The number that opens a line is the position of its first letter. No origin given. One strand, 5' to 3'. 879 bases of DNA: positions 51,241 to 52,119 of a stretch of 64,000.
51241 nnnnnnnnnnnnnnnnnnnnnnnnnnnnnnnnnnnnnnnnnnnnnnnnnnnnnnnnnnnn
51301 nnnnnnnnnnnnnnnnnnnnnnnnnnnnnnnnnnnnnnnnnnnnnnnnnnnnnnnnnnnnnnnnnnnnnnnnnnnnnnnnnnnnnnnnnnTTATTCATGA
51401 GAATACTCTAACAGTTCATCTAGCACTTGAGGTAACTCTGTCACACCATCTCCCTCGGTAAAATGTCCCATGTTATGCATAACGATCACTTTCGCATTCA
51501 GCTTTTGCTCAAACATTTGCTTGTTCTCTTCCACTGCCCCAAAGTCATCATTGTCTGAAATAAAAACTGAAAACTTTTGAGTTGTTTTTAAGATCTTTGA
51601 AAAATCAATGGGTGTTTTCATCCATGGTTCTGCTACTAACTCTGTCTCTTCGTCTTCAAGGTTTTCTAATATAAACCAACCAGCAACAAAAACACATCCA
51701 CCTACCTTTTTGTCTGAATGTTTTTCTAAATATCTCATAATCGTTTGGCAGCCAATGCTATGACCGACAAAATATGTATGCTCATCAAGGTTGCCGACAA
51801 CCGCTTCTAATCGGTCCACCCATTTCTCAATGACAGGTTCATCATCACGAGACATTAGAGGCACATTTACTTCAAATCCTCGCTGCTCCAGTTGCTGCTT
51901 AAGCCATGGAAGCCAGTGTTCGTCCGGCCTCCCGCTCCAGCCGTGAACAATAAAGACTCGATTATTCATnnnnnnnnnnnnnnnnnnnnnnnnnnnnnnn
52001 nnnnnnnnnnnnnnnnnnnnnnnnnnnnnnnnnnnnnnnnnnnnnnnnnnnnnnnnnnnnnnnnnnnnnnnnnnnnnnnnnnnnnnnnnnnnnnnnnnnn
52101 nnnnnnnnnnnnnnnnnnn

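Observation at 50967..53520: Operon of DNPH1/Rcl-like dNMP N-glycosidase, two NUDIX hydrolases and an alpha/beta hydrolase, divergent from a HAD phosphatase: a nucleotide sanitation/salvage module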

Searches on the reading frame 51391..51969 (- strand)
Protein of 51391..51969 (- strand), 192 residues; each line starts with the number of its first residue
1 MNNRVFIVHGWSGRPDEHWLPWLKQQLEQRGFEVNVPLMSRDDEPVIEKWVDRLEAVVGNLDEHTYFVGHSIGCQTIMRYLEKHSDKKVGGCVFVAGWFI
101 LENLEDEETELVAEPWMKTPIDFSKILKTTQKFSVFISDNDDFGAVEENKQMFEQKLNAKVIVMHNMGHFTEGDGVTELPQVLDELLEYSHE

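Call 3: search_protein_families(library=pfam, proteins=[window:51391-51969:-], max_evalue=0.01)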
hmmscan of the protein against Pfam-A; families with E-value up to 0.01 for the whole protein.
window:51391-51969:- (192 aa): 7 families
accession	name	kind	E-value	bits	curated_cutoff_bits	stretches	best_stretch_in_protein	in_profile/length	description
PF06821.19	Ser_hydrolase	-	2e-28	99.9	22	1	6-185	2-169/172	Serine hydrolase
PF00561.26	Abhydrolase_1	-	2.6e-07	31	25.8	1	30-113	36-113/245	alpha/beta hydrolase fold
PF12697.13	Abhydrolase_6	-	3.5e-05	25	26.3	1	5-102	1-94/217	Alpha/beta hydrolase family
PF10230.15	LIDHydrolase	-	5.2e-05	23.6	27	1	55-97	73-118/262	Lipid-droplet associated hydrolase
PF08538.16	DUF1749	-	0.00028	20.5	24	1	40-93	81-138/299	Protein of unknown function (DUF1749)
PF12146.15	Hydrolase_4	-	0.0042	16.9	27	1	63-161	76-172/239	Serine aminopeptidase, S33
PF13676.11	TIR_2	-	0.0046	17.9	28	1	5-58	1-48/122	TIR domain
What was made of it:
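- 51391..51969 (-): YdeN/RBBP9-family serine hydrolase (192 aa) of unknown substrate; its start overlaps the NudixB stop by 4 nt. PF06821 2e-28 (call 3).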

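Call 4: search_protein_families(library=ncbifam, proteins=[window:51391-51969:-], max_evalue=0.01)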
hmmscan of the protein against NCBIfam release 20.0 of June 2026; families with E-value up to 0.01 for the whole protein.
window:51391-51969:- (192 aa): 0 families

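Call 5: search_protein_families(library=padloc, proteins=[window:51391-51969:-], max_evalue=0.01)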
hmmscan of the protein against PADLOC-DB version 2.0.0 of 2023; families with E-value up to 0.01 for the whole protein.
window:51391-51969:- (192 aa): 0 families

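Call 9: search_solved_structures(query=window:51391-51969:-, max_evalue=0.001, show_alignments=1)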
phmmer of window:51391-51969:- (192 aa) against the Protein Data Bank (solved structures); distinct sequences matched with E-value up to 0.001: 3.
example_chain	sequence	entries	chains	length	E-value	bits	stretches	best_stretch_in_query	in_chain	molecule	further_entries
1uxo_A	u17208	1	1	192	3.1e-26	95.3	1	3-189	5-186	Putative hydrolase YdeN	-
9fcr_A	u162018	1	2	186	4.8e-07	32.7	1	15-186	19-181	Serine hydrolase RBBP9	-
2qs9_A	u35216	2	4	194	4.8e-07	32.7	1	15-187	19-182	Retinoblastoma-binding protein 9 | Serine hydrolase RBBP9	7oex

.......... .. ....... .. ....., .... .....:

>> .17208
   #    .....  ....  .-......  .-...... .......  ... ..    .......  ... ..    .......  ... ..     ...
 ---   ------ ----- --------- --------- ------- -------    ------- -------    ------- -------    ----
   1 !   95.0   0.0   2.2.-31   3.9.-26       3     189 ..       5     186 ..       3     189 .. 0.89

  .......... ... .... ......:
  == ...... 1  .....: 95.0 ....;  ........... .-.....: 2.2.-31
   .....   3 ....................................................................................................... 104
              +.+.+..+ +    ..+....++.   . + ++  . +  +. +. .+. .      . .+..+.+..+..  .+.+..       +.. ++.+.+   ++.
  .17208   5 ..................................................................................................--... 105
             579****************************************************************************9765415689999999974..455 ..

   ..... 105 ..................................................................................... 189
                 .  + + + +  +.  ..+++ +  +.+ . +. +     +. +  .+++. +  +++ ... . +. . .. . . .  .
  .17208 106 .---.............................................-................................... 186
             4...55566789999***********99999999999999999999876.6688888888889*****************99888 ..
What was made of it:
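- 51391..51969 (-): B. subtilis YdeN 1uxo E=3e-26 and RBBP9 E=5e-7 (call 9).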

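Call 25: find_homologous_proteins(query=window:51391-51969:-, max_evalue=1e-10)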
Query window:51391-51969:- (192 aa): 1378 proteins with E <= 1e-10 among 1441 candidates; the best 120 are listed.
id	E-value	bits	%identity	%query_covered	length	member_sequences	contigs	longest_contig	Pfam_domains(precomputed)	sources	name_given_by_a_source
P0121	1.7e-128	444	100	100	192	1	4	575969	PF12697.14,PF00561.27,PF06821.20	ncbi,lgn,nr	ncbi:MAG: serine hydrolase family protein [Candidatus Andersenbacteria bacterium]|nr:serine hydrolas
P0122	2.5e-82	293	65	99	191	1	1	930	PF00561.27,PF06821.20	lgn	-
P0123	2.6e-81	290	64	99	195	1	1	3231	PF12697.14,PF00561.27,PF06821.20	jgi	jgi:uncharacterized protein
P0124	1.3e-80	288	63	99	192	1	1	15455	PF12697.14,PF00561.27,PF06821.20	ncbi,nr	ncbi:MAG: serine hydrolase family protein [Candidatus Andersenbacteria bacterium]|nr:serine hydrolas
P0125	3.5e-79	283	61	98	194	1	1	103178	PF12697.14,PF06821.20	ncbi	-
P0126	4.0e-79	283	62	98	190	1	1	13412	PF12697.14,PF00561.27,PF06821.20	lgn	-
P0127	1.2e-78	281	64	99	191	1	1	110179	PF12697.14,PF00561.27,PF06821.20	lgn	-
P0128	1.5e-77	278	64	98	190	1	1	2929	PF12697.14,PF00561.27,PF06821.20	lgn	-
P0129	2.6e-77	277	61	97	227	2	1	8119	PF12697.14,PF06821.20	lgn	-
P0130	3.7e-77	276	61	98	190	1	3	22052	PF12697.14,PF00561.27,PF06821.20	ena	-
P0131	4.0e-77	276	60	100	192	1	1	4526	PF00561.27,PF06821.20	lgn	-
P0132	3.1e-76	273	61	99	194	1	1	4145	PF12697.14,PF06821.20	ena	-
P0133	3.8e-76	273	61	99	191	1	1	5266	PF12697.14,PF00561.27,PF06821.20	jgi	jgi:uncharacterized protein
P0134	3.9e-76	273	61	99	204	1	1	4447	PF00561.27,PF06821.20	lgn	-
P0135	3.9e-76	273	61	97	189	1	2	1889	PF12697.14,PF06821.20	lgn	-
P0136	4.7e-76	273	59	98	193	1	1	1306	PF12697.14,PF00561.27,PF06821.20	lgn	-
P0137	4.8e-76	273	62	91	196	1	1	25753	PF12697.14,PF06821.20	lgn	-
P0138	2.7e-75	270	62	98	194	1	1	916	PF12697.14,PF00561.27,PF06821.20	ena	-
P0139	3.2e-75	270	60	97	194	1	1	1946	PF12697.14,PF00561.27,PF06821.20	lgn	-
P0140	4.7e-75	269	61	97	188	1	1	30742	PF12697.14,PF00561.27,PF06821.20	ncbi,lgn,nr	ncbi:MAG: alpha/beta hydrolase [bacterium]|nr:alpha/beta hydrolase [bacterium]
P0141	2.6e-74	267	61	97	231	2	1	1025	PF12697.14,PF00561.27,PF06821.20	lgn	-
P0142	4.0e-74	266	59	97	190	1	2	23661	PF12697.14,PF00561.27,PF06821.20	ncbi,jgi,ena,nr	ncbi:MAG TPA: alpha/beta fold hydrolase [Candidatus Andersenbacteria bacterium]|nr:alpha/beta fold h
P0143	7.0e-74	266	59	99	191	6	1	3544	PF12697.14,PF06821.20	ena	-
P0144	7.8e-74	265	61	98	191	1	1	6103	PF06821.20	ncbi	-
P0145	1.3e-73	265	58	99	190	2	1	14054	PF12697.14,PF00561.27,PF06821.20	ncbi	-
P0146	2.6e-73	264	60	97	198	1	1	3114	PF06821.20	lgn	-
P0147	7.4e-73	262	59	98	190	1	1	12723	PF12697.14,PF06821.20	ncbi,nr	ncbi:MAG: serine hydrolase family protein [Candidatus Sungbacteria bacterium]|nr:serine hydrolase fa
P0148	1.5e-72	261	62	95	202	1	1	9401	PF12697.14,PF00561.27,PF06821.20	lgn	-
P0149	1.8e-72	261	59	97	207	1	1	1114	PF12697.14,PF00561.27,PF06821.20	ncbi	-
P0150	1.9e-72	261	60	97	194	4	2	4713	PF12697.14,PF06821.20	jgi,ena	-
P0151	2.5e-72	261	59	98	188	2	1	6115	PF00561.27,PF06821.20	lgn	-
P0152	6.5e-72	259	58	100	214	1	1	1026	PF12697.14,PF00561.27,PF06821.20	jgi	jgi:uncharacterized protein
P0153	2.1e-71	258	58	99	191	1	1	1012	PF06821.20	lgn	-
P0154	4.5e-70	253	59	99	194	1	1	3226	PF06821.20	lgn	-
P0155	7.8e-70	252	57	97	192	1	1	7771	PF12697.14,PF00561.27,PF06821.20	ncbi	-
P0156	1.4e-69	252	57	100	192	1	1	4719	PF12697.14,PF06821.20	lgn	-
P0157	1.6e-69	251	57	99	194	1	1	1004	PF12697.14,PF06821.20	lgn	-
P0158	1.7e-69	251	59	97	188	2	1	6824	PF10230.16,PF00561.27,PF06821.20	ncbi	-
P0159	4.7e-69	250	59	99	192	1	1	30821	PF12697.14,PF00561.27,PF06821.20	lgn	-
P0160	7.2e-69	249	58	98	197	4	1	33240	PF12697.14,PF00561.27,PF06821.20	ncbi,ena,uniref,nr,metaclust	ncbi:hypothetical protein A2824_02775 [Candidatus Nomurabacteria bacterium RIFCSPHIGHO2_01_FULL_42_1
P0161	3.0e-68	247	56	97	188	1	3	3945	PF10230.16,PF08538.17,PF00561.27,PF06821.20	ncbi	-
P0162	3.7e-68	247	58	97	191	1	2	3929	PF12697.14,PF00561.27,PF06821.20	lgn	-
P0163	6.1e-68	246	58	97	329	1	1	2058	PF06821.20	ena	-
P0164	1.2e-67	245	58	96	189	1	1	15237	PF12695.14,PF00561.27,PF06821.20,PF12146.16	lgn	-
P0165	1.4e-67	245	56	97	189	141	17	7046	PF06821.20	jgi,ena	-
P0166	1.6e-67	245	58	98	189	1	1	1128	PF10230.16,PF08538.17,PF00561.27,PF06821.20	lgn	-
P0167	1.9e-67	245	58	98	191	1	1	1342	PF12695.14,PF00561.27,PF06821.20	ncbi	-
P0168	1.9e-67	245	56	98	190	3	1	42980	PF06821.20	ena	-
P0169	2.0e-67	245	58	95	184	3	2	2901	PF00561.27,PF06821.20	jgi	-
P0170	2.4e-67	244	53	99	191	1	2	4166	PF12697.14,PF00561.27,PF06821.20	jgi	jgi:uncharacterized protein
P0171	2.5e-67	244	58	97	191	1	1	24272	PF12697.14,PF00561.27,PF06821.20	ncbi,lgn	-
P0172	2.5e-67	244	56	97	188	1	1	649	PF00561.27,PF06821.20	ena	-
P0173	4.3e-67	243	55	97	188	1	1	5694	PF00561.27,PF06821.20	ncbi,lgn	-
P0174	4.7e-67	243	57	99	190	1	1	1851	PF12697.14,PF00561.27,PF06821.20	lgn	-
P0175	5.0e-67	243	56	99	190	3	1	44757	PF00561.27,PF06821.20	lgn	-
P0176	5.1e-67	243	56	97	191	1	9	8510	PF12697.14,PF00561.27,PF06821.20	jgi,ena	-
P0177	6.2e-67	243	54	98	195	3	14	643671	PF12697.14,PF00561.27,PF06821.20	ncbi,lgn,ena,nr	ncbi:alpha/beta hydrolase [Candidatus Nomurabacteria bacterium]|nr:alpha/beta hydrolase [Candidatus 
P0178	6.2e-67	243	58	95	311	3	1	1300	PF06821.20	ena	-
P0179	6.3e-67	243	57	95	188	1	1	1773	PF12697.14,PF06821.20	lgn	-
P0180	7.0e-67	243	58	95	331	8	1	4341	PF06821.20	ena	-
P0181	1.7e-66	242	56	99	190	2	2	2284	PF00561.27,PF06821.20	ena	-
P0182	2.7e-66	241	59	90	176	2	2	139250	PF06821.20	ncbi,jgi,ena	-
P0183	2.9e-66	241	57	94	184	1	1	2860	PF06821.20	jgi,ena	-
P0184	3.0e-66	241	56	97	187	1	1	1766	PF10230.16,PF00561.27,PF06821.20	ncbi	-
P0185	3.8e-66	240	59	98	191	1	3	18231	PF12697.14,PF00561.27,PF06821.20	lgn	-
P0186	3.9e-66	240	55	99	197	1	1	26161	PF12697.14,PF00561.27,PF06821.20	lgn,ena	-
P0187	4.0e-66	240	57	96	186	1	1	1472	PF12697.14,PF06821.20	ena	-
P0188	6.6e-66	240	54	96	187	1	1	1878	PF06821.20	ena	-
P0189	7.4e-66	239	56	97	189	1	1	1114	PF00561.27,PF06821.20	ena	-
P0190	7.7e-66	239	54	97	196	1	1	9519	PF10230.16,PF08538.17,PF00561.27,PF06821.20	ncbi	-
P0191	7.8e-66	239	57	97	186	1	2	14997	PF12697.14,PF06821.20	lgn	-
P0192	8.7e-66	239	56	99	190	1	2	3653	PF06821.20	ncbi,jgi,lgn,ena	-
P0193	9.0e-66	239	59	98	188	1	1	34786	PF12697.14,PF00561.27,PF06821.20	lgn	-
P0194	9.3e-66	239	57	96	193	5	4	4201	PF08538.17,PF06821.20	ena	-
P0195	1.2e-65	239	53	99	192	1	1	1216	PF12697.14,PF00561.27,PF06821.20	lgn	-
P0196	1.6e-65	238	58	95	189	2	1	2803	PF12697.14,PF00561.27,PF06821.20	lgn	-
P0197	2.3e-65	238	55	98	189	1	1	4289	PF12697.14,PF00561.27,PF06821.20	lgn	-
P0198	2.7e-65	238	55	100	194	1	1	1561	PF06821.20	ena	-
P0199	2.7e-65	238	57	97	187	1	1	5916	PF00561.27,PF06821.20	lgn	-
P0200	2.9e-65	238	55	99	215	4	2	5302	PF12697.14,PF00561.27,PF06821.20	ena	-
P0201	3.2e-65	237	55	99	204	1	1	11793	PF00561.27,PF06821.20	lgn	-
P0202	3.6e-65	237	56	98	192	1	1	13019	PF00561.27,PF06821.20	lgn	-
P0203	3.8e-65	237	54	99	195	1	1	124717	PF06821.20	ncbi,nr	ncbi:MAG: alpha/beta hydrolase [Candidatus Yanofskybacteria bacterium]|nr:alpha/beta hydrolase [Cand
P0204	4.1e-65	237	56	98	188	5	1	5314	PF12697.14,PF06821.20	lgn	-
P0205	4.5e-65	237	54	99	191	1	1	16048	PF00561.27,PF06821.20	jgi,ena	-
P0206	6.8e-65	236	54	99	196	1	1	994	PF12697.14,PF00561.27,PF06821.20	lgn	-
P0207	7.1e-65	236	55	97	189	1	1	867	PF06821.20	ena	-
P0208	7.5e-65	236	57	97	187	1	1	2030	PF00561.27,PF06821.20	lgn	-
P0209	9.5e-65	236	54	98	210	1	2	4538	PF12697.14,PF00561.27,PF06821.20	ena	-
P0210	9.7e-65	236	55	97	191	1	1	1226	PF06821.20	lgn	-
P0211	9.8e-65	236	57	98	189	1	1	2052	PF12697.14,PF00561.27,PF06821.20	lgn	-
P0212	1.1e-64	236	55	95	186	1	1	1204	PF06028.18,PF12697.14,PF00561.27,PF06821.20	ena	-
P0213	1.3e-64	235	54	99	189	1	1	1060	PF06821.20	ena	-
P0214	1.9e-64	235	59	95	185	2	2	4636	PF06821.20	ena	-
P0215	2.6e-64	234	55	97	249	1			PF06821.20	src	-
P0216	3.1e-64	234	56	99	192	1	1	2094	PF12697.14,PF06821.20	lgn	-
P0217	3.4e-64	234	58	90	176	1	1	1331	PF06821.20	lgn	-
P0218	4.6e-64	234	56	99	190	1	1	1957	PF06821.20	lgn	-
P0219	4.6e-64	234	54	97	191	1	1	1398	PF12695.14,PF00561.27,PF06821.20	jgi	jgi:hypothetical protein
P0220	6.7e-64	233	57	99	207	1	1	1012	PF00561.27,PF06821.20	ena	-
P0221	7.6e-64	233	55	99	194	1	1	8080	PF06821.20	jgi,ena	-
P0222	8.0e-64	233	60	95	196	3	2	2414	PF12697.14,PF00561.27,PF06821.20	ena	-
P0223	8.0e-64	233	53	97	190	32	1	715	PF06821.20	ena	-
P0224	8.5e-64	233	56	97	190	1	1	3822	PF12697.14,PF10230.16,PF00561.27,PF06821.20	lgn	-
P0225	8.7e-64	233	58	97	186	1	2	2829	PF00561.27,PF06821.20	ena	-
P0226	1.0e-63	232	56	99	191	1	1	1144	PF12697.14,PF00561.27,PF06821.20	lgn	-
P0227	1.2e-63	232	56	95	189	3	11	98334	PF12697.14,PF08538.17,PF00561.27,PF06821.20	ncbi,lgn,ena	-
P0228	1.4e-63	232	55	99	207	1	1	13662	PF00561.27,PF06821.20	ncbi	-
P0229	1.4e-63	232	54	95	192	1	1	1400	PF00561.27,PF06821.20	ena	-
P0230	1.5e-63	232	54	98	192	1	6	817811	PF00561.27,PF06821.20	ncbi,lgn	-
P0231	1.6e-63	232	54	98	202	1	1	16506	PF00561.27,PF06821.20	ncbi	-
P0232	1.8e-63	232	57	95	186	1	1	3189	PF12697.14,PF00561.27,PF06821.20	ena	-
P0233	1.9e-63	232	56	97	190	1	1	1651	PF00561.27,PF06821.20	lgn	-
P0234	2.0e-63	231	51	95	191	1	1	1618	PF12697.14,PF10230.16,PF06821.20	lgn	-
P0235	2.1e-63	231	55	97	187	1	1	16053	PF06821.20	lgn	-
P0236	2.1e-63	231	55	96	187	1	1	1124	PF00561.27,PF06821.20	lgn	-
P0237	2.2e-63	231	54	98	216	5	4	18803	PF12697.14,PF06821.20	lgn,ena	-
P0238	2.7e-63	231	59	97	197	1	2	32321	PF12697.14,PF10230.16,PF00561.27,PF06821.20,PF12146.16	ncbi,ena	-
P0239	2.9e-63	231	54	96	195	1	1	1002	PF12697.14,PF10230.16,PF00561.27,PF06821.20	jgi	jgi:predicted alpha/beta hydrolase family esterase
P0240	2.9e-63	231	55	94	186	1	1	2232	PF12697.14,PF00561.27,PF06821.20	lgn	-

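Call 27: find_related_loci(query=A2, collection=metagenome_contigs, flank=5000)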
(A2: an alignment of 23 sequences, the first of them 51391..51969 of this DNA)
Query A2 (192 aa) in metagenome_contigs; peptide patterns used: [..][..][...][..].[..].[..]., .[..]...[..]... (x = any residue, [..] = any of these).
600 stretches matched a pattern (row limit reached: there are more); 583 encode a relative of the query (tblastn E <= 1e-3); the best 80 are kept; 80 distinct loci.
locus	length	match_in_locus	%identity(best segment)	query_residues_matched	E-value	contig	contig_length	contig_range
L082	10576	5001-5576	60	1-192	1e-80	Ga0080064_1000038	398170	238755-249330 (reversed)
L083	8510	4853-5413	56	1-187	8e-70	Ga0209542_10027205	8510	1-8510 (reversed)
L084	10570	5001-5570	58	2-190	7e-70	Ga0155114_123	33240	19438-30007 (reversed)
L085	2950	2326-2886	53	1-187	7e-70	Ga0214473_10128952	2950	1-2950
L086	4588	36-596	55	1-187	3e-69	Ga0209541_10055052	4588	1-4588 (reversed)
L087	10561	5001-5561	55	1-187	2e-68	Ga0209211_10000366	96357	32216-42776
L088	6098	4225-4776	55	4-186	2e-68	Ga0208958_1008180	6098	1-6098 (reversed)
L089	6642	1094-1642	54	4-185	2e-68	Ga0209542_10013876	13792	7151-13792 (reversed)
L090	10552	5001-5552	56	4-186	4e-68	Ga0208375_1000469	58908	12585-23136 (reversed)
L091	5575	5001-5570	52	1-190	6e-68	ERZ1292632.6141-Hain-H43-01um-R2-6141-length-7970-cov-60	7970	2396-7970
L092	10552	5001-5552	56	4-186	4e-68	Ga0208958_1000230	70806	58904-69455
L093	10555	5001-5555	54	4-187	1e-67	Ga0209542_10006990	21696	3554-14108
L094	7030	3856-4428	52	2-191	1e-67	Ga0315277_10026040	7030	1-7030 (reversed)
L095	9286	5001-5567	56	1-190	5e-67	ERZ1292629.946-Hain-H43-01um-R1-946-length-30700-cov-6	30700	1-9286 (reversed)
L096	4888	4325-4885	54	4-190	4e-67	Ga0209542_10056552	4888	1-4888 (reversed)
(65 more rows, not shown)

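Call 32: find_encoding_contigs(protein=P0127, flank=5000, max_places=2)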
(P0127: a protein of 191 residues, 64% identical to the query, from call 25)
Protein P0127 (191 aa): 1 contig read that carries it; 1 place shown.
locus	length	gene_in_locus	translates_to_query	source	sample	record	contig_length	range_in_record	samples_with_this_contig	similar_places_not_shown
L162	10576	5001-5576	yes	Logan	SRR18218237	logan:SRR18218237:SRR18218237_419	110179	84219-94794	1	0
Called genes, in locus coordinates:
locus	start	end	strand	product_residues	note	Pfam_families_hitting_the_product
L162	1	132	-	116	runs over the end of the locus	-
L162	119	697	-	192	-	-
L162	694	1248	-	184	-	-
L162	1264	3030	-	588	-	-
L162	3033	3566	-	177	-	-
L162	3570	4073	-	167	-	-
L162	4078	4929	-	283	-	-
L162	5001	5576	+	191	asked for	PF00561:Abhydrolase_1 (faint), PF06821:Ser_hydrolase, PF12697:Abhydrolase_6 (faint)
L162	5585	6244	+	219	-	PF00702:Hydrolase, PF13419:HAD_2, PF13242:Hydrolase_like (weak)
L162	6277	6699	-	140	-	-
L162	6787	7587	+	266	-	PF00565:SNase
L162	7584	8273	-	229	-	PF04203:Sortase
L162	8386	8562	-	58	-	-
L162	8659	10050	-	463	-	PF00188:CAP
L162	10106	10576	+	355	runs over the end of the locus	PF00483:NTP_transferase, PF22640:ManC_GMP_beta-helix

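Call 33: find_encoding_contigs(protein=P0124, flank=5000, max_places=2)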
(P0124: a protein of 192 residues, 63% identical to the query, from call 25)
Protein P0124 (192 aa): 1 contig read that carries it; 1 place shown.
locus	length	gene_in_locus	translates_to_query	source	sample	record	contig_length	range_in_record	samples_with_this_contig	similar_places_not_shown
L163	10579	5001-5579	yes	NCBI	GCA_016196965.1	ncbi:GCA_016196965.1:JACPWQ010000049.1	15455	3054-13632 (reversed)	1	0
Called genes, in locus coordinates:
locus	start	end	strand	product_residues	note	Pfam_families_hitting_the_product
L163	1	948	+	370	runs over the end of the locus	-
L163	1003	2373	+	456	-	PF01565:FAD_binding_4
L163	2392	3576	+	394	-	PF25371:DUF7884, PF02353:CMAS, PF13489:Methyltransf_23 (weak), PF08241:Methyltransf_11, PF08242:Methyltransf_12 (weak), PF13649:Methyltransf_25, PF13847:Methyltransf_31 (weak)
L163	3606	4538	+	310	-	PF02729:OTCace_N, PF00185:OTCace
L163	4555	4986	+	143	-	PF01243:PNPOx_N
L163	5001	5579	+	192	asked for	PF00561:Abhydrolase_1 (faint), PF06821:Ser_hydrolase, PF12697:Abhydrolase_6 (faint)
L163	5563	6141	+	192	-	PF01966:HD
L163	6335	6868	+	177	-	-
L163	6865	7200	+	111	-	-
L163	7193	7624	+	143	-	PF00293:NUDIX, PF14815:NUDIX_4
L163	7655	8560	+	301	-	PF00849:PseudoU_synth_2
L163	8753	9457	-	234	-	PF04203:Sortase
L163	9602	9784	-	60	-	-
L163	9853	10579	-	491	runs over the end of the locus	PF00188:CAP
